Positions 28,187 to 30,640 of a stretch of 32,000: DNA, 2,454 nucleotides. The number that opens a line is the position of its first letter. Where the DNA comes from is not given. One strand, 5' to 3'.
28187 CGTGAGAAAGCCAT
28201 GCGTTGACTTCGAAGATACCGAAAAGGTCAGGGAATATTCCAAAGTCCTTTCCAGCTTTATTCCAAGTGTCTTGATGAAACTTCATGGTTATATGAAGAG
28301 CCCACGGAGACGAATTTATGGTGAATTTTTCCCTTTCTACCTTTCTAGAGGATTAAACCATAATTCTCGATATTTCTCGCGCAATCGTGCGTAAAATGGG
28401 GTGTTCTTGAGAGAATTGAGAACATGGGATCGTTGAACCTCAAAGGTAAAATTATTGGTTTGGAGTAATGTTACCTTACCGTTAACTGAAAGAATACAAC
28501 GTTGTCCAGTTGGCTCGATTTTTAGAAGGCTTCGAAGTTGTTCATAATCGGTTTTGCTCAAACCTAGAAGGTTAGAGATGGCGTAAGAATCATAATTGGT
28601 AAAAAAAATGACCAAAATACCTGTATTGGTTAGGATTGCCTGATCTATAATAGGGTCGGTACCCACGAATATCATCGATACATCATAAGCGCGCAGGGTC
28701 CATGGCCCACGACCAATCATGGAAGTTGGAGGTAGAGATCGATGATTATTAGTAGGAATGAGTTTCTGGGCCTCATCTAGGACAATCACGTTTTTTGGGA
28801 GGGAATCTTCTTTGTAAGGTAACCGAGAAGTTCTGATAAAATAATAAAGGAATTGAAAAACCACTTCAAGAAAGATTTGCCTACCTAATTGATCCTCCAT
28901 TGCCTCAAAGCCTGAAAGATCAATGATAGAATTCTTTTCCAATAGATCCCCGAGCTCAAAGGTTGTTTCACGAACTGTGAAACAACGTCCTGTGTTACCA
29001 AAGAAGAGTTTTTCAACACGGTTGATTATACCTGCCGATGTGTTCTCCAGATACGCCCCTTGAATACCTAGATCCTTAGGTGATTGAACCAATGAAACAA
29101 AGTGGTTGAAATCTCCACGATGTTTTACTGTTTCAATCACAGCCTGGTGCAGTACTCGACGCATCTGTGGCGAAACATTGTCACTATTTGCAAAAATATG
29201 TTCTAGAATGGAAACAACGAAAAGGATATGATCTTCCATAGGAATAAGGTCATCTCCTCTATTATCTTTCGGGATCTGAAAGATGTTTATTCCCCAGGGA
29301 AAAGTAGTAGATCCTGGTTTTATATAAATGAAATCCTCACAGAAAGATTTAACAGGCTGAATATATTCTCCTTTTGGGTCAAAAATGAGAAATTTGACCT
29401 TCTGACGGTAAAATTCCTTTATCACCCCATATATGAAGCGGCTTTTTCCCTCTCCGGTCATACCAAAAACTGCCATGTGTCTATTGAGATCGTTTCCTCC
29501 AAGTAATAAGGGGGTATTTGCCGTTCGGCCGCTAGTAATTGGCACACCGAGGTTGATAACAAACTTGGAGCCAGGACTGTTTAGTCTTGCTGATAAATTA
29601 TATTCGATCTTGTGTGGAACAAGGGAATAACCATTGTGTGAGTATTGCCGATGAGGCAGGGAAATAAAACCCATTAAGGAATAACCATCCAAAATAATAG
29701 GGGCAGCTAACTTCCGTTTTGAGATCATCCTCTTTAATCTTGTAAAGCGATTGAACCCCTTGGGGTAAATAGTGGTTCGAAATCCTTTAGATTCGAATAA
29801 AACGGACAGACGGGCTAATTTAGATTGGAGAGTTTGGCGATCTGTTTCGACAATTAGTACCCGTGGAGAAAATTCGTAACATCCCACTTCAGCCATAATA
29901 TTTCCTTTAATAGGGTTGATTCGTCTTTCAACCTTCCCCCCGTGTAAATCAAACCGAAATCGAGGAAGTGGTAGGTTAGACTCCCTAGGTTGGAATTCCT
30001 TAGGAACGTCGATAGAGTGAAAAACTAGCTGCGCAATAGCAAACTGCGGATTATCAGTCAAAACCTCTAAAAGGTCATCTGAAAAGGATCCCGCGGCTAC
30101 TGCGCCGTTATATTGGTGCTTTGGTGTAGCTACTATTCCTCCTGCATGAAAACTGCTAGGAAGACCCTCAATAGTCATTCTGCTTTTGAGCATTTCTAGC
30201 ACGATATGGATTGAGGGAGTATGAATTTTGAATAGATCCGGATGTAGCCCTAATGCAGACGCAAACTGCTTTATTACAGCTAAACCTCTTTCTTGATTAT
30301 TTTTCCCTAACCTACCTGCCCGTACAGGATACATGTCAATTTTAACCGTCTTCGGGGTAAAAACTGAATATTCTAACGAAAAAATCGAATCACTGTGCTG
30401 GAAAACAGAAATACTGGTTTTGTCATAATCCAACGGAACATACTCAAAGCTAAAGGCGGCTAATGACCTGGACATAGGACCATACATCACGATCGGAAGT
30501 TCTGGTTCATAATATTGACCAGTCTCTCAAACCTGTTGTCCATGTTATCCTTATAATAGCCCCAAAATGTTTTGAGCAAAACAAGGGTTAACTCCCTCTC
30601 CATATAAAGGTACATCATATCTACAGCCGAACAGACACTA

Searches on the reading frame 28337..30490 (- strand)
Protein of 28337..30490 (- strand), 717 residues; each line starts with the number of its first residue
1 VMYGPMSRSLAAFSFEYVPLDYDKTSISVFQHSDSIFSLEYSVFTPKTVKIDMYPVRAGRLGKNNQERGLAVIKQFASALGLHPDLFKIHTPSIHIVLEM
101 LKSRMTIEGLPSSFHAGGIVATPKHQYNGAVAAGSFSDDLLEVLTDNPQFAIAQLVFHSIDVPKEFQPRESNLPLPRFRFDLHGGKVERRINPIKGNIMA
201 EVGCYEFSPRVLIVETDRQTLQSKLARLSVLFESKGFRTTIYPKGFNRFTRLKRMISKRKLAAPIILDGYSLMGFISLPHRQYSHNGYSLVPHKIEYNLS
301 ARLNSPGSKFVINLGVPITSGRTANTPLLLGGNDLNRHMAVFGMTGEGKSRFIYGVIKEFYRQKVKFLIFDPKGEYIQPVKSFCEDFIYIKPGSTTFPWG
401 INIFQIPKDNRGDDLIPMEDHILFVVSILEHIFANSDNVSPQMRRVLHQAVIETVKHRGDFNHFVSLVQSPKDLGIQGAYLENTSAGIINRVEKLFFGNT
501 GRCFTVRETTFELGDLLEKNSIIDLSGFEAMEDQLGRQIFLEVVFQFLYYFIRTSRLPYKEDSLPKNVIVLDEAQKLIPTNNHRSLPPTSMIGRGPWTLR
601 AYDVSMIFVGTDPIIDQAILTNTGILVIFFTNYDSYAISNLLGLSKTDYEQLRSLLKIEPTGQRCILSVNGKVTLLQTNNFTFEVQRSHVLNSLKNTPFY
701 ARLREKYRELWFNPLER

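Call 77: search_protein_families(library=pfam, proteins=[window:28337-30490:-], max_evalue=0.1)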
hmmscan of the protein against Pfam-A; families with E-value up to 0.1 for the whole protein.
window:28337-30490:- (717 aa): 6 families
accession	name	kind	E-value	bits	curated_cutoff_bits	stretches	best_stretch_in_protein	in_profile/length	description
PF01935.23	DUF87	-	1.2e-15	58.7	23.2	1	323-532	9-208/220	Helicase HerA, central domain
PF10412.15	TrwB_AAD_bind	-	0.00034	20.1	20.5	1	336-381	15-60/387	Type IV secretion-system coupling protein DNA-binding domain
PF12846.13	AAA_10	-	0.00067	19.2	27.5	1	331-469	16-147/362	AAA-like domain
PF05585.17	DUF1758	-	0.037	14.1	22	1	248-302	99-154/163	Putative peptidase (DUF1758)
PF19044.6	P-loop_TraG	-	0.058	12.5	25.8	0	335-376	28-69/413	TraG P-loop domain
PF25201.1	nSTAND6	-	0.088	13.3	27.7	0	338-368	20-50/148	Novel STAND NTPase 6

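Call 78: search_solved_structures(query=window:28337-30490:-, max_evalue=0.01)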
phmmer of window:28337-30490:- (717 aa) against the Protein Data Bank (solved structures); distinct sequences matched with E-value up to 0.01: 1.
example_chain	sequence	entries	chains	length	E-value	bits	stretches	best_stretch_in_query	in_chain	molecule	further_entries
8wiv_A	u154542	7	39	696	0.0023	19.7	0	327-384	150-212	Helicase HerA central domain-containing protein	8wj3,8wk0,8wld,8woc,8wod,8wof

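Call 86: search_protein_families(library=padloc, proteins=[window:28337-30490:-], max_evalue=0.001)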
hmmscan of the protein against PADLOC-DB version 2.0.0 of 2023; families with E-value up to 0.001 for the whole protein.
window:28337-30490:- (717 aa): 10 families
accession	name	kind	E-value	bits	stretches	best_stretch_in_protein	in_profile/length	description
PDLC04140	mad8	-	3.3e-13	47.9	1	327-655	14-279/314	mads_8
PDLC02684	DndH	-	1.8e-08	30.4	1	335-582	1366-1614/1715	DndH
PDLC02185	HerA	-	8.6e-07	26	1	321-381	148-210/585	-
PDLC04100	HerA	-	1.7e-06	25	1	335-381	162-209/580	-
PDLC04105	HerA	-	1.7e-06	24.9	1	330-387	159-218/576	-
PDLC04103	HerA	-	2.5e-06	24.1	1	336-377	172-213/579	-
PDLC04097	HerA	-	1.1e-05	22.4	1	335-465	159-285/618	-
PDLC01055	HerA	-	1.5e-05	22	1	327-377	150-200/532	Type III coevolved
PDLC04102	HerA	-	2.7e-05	20.7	1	335-383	174-229/654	-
PDLC04098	HerA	-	0.0007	16.3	0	323-381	160-229/686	-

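Call 128: search_protein_families(library=ncbifam, proteins=[window:28337-30490:-], max_evalue=0.01)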
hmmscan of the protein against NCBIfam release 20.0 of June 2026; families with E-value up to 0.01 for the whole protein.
window:28337-30490:- (717 aa): 10 families
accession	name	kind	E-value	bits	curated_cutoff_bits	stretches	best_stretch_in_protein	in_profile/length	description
NF053655.1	CedD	equivalog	1.2e-16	60.5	600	1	305-653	192-503/527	DNA-translocating ATPase CedD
NF045971.1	conju_CD1110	equivalog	2.8e-10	39.1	325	1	339-454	418-530/752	VirB4-like conjugal transfer ATPase, CD1110 family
NF045975.1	VirB4_plasma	equivalog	9.5e-08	30.2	590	1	335-456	514-634/894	Mbov_0397 family ICE element conjugal transfer ATPase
NF042943.1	HerA_antiphage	equivalog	1.7e-05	23.6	800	1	333-380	153-201/566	anti-phage-associated helicase HerA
TIGR00929.1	VirB4_CagE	subfamily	0.0002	19.7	643.1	1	335-577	436-646/792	VirB4 family type IV secretion/conjugal transfer ATPase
NF045973.1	conju_CD1115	equivalog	0.00033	19.6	250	1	333-386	21-73/442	VirD4-like conjugal transfer protein, CD1115 family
NF010278.0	PRK13721.1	subfamily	0.0037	15.2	1177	1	333-609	476-730/874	type IV secretion system protein TraC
NF040937.1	HerA_Thermprot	equivalog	0.0055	15.2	800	0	328-378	132-182/487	DNA double-strand break repair helicase HerA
NF033849.1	ser_rich_anae_1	subfamily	0.0059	14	650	0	485-584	938-1036/1163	serine-rich protein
NF042944.1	HerA_antiphage_2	equivalog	0.0062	15.3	850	0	334-361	134-161/576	anti-phage-associated helicase HerA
